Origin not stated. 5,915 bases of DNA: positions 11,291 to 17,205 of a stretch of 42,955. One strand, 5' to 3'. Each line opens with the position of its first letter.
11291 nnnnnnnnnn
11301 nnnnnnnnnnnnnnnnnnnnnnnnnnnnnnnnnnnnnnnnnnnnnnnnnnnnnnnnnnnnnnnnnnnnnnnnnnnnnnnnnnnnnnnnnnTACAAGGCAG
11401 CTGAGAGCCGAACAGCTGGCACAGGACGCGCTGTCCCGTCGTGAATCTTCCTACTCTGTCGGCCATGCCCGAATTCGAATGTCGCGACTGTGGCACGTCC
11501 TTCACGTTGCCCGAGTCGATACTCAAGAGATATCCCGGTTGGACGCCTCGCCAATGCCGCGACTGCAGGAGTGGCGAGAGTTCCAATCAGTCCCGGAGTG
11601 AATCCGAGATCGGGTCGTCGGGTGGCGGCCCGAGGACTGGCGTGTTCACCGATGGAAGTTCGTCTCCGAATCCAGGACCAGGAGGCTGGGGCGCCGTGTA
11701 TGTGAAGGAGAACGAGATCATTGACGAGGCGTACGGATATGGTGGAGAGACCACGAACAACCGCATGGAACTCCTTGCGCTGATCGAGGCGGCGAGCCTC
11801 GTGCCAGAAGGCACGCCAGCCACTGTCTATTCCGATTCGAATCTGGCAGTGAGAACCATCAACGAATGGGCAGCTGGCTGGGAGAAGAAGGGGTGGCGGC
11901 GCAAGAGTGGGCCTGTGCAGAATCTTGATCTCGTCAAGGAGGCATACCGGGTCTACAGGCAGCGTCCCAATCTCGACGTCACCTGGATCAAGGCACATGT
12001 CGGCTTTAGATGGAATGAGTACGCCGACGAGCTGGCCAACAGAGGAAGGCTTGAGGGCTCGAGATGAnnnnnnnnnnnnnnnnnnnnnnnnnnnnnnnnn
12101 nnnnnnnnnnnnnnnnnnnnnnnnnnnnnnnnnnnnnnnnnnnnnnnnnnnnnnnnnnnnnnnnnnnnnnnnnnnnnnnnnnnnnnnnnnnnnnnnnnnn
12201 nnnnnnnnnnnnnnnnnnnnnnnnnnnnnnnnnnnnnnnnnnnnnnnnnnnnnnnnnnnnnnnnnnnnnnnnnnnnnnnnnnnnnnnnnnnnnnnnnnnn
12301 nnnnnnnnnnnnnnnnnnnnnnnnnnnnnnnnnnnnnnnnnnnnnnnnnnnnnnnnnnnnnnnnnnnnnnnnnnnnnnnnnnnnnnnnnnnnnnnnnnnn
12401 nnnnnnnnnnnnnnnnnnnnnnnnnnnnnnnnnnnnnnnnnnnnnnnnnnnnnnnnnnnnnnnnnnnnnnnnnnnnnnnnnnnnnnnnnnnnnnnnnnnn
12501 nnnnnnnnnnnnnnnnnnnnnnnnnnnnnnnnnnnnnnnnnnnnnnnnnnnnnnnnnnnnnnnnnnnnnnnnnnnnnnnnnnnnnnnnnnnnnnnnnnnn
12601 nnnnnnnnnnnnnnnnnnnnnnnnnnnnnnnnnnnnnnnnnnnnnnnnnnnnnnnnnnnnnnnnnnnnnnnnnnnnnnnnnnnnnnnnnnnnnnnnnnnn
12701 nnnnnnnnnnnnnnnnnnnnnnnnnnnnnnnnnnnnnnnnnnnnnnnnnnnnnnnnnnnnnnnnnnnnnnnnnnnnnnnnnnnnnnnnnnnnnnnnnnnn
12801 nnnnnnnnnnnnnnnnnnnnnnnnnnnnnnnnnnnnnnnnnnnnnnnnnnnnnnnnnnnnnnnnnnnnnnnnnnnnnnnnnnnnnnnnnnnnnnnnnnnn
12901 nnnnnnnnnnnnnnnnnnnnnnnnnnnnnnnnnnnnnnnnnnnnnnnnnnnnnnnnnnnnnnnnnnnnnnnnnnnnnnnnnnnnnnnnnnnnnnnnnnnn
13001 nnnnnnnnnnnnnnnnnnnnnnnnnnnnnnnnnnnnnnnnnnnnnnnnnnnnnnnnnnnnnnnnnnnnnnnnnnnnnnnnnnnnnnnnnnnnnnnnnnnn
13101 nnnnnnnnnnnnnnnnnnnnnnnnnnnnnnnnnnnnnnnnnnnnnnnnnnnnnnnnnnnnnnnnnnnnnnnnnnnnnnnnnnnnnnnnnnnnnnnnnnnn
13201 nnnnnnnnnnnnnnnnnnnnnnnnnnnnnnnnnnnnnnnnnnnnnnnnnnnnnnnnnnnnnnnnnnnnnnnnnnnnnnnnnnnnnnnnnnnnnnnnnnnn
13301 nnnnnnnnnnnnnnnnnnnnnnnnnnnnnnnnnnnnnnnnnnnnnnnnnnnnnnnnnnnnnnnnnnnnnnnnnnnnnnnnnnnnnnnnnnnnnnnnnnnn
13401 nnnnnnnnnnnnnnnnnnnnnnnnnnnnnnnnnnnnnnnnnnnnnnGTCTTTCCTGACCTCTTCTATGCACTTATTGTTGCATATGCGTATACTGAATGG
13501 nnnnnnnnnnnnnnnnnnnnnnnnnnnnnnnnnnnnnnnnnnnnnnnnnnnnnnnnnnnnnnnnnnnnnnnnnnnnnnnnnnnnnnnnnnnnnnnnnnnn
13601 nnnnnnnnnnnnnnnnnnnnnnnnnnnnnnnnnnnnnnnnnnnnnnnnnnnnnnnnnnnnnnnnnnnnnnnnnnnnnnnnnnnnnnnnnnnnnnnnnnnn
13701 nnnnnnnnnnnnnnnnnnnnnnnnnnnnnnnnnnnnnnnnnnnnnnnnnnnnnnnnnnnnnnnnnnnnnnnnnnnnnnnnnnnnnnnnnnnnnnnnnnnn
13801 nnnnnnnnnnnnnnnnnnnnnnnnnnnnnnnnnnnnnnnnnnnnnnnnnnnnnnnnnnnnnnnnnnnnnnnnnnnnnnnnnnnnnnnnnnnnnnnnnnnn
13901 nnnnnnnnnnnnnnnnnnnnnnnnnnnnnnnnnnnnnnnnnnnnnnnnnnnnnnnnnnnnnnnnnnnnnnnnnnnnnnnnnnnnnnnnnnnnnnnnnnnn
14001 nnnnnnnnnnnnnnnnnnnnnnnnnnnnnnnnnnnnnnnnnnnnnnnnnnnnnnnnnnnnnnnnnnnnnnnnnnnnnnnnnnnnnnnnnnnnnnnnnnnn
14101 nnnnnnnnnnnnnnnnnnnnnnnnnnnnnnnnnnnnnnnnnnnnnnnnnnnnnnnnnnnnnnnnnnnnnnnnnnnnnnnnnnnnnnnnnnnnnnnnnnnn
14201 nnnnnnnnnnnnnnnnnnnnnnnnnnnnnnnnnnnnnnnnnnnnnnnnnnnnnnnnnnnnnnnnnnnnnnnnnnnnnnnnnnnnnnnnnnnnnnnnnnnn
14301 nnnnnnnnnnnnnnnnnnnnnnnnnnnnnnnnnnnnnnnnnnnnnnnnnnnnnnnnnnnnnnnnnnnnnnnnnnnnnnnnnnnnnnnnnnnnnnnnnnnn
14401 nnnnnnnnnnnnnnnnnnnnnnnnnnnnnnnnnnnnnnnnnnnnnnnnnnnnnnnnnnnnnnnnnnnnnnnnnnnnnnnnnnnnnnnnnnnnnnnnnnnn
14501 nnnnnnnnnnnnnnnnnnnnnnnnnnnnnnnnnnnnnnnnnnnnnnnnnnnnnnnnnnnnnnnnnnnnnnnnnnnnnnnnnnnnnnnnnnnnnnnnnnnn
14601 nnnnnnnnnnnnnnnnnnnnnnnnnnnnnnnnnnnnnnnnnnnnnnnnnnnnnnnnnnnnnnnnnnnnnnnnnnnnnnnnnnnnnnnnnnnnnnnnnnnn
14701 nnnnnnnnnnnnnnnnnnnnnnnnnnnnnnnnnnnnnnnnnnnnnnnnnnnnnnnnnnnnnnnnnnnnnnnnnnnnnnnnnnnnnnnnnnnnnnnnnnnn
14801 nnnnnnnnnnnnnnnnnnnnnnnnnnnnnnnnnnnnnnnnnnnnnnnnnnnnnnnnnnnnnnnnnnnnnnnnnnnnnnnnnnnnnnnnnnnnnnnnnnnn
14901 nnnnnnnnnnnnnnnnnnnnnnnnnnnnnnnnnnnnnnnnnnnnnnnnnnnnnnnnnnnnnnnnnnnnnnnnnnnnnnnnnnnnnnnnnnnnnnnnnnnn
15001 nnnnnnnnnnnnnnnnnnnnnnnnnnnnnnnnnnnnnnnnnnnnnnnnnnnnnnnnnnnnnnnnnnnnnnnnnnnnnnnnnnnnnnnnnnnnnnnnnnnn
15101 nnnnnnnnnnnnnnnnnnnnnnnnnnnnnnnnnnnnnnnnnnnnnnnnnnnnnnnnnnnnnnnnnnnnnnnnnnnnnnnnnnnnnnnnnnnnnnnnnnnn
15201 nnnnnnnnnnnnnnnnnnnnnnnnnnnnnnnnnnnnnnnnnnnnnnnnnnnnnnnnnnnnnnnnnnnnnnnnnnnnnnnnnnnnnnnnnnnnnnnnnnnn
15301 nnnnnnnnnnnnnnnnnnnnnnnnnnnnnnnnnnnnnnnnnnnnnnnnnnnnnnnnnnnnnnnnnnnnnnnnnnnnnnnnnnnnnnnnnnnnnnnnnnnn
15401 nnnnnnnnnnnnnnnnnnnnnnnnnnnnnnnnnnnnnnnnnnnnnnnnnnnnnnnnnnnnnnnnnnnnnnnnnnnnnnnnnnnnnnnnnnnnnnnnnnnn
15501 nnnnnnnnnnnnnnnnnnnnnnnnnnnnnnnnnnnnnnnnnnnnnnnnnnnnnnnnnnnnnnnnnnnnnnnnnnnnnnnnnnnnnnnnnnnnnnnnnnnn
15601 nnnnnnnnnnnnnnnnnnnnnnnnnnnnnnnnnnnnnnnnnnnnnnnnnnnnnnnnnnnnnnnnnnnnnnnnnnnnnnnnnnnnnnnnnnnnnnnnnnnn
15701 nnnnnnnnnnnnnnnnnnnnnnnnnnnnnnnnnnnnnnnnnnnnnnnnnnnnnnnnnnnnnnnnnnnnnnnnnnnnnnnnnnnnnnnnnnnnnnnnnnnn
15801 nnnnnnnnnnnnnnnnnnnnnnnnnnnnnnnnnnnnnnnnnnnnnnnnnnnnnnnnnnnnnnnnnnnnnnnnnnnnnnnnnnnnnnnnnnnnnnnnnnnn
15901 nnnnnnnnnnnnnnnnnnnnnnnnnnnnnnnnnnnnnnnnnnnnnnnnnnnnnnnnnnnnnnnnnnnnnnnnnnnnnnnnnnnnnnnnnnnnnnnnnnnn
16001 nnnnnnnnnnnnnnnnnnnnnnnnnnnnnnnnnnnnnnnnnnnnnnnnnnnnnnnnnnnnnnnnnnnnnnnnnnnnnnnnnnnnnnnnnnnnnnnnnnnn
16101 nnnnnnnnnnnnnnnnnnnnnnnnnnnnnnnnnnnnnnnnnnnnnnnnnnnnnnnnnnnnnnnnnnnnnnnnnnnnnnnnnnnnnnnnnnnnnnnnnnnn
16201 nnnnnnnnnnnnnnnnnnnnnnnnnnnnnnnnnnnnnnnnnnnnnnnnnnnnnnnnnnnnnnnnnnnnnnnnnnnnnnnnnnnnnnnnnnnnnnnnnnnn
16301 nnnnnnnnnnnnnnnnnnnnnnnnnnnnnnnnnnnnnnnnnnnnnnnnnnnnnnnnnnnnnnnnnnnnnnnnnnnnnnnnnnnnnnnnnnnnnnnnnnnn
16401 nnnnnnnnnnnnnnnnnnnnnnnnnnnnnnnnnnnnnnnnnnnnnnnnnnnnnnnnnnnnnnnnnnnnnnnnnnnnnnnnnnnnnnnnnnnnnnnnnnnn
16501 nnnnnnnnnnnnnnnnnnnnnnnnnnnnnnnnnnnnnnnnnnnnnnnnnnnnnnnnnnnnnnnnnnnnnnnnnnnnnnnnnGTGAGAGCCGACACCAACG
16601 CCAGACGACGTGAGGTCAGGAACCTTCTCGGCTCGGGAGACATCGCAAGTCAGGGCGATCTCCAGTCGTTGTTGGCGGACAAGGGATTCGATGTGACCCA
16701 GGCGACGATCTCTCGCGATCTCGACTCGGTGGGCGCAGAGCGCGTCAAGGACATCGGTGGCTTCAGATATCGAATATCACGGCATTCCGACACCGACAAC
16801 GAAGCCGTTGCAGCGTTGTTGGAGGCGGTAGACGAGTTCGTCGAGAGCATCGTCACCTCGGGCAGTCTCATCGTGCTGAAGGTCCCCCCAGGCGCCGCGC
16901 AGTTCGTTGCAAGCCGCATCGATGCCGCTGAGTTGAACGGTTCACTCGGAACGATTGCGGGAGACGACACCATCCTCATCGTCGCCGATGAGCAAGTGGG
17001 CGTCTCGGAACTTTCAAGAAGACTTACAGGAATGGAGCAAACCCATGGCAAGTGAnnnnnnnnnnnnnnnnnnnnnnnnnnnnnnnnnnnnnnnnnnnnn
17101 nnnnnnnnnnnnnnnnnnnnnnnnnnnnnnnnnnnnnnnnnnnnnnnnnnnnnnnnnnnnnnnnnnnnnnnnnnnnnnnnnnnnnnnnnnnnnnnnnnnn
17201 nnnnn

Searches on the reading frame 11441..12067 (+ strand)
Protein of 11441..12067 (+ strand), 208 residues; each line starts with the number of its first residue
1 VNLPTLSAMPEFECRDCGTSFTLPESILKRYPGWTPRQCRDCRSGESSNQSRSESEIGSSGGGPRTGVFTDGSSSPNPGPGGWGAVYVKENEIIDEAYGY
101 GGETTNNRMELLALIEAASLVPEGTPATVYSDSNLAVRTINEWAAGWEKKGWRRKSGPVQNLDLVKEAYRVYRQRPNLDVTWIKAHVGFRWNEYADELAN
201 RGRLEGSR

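Call 11: search_protein_families(library=pfam, proteins=[window:11441-12067:+], max_evalue=0.00001)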
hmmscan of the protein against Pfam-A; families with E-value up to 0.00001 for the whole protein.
window:11441-12067:+ (208 aa): 1 family
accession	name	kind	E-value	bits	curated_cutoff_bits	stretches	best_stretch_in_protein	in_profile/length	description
PF00075.30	RNase_H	-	9.9e-33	113.7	25.8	1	67-202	5-139/141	RNase H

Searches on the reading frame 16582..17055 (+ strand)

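Call 11: search_protein_families(library=pfam, proteins=[window:16582-17055:+], max_evalue=0.00001)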
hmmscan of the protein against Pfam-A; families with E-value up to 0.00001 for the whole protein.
window:16582-17055:+ (157 aa): 2 families
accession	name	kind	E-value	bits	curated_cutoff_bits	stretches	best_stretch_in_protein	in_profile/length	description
PF02863.23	Arg_repressor_C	-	1.2e-19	70.3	25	1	85-148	3-66/68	Arginine repressor, C-terminal domain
PF01316.27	Arg_repressor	-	2.9e-14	53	27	1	6-63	4-62/70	Arginine repressor, DNA binding domain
